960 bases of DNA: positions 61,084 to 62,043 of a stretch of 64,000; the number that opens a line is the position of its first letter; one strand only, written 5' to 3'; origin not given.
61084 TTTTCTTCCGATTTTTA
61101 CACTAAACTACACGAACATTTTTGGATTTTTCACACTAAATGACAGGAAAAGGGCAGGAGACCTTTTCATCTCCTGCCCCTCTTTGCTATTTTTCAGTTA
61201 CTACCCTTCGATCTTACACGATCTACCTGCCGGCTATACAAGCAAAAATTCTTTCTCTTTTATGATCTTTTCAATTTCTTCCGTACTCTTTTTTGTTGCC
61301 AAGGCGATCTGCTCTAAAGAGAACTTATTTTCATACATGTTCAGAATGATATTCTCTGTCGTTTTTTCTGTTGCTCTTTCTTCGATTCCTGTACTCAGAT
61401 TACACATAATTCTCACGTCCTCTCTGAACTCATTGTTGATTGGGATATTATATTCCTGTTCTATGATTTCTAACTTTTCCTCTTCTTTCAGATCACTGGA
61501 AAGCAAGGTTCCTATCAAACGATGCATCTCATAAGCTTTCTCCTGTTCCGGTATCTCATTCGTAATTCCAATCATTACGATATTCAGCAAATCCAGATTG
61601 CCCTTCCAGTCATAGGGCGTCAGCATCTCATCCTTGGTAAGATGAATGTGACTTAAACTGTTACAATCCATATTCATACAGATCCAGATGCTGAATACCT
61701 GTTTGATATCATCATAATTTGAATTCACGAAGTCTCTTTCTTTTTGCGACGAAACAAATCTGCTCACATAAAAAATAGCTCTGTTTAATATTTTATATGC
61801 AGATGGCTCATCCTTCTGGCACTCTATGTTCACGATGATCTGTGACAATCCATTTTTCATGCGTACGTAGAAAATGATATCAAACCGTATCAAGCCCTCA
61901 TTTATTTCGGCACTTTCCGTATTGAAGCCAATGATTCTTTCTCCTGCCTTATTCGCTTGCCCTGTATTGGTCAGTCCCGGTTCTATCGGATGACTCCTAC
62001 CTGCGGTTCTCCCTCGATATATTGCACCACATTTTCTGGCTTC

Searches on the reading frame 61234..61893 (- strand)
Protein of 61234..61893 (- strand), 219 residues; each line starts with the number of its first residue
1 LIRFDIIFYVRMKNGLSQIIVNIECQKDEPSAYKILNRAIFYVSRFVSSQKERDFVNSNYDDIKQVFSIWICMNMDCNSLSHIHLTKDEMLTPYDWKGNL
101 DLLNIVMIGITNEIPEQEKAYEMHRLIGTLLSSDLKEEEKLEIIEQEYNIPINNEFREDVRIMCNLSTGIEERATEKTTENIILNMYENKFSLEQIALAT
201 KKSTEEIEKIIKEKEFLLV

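Call 86: search_protein_families(library=pfam, proteins=[window:61234-61893:-])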
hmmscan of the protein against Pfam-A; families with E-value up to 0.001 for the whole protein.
window:61234-61893:- (219 aa): 0 families

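Call 87: search_protein_families(library=pfam, proteins=[window:61234-61893:-], max_evalue=10)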
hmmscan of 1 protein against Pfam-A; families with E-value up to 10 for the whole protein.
window:61234-61893:- (219 aa): 1 family
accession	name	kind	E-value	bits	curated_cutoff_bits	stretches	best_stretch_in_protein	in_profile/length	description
PF01696.23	Adeno_E1B_55K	-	0.082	12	24.5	1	63-94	246-277/387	Adenovirus EB1 55K protein / large t-antigen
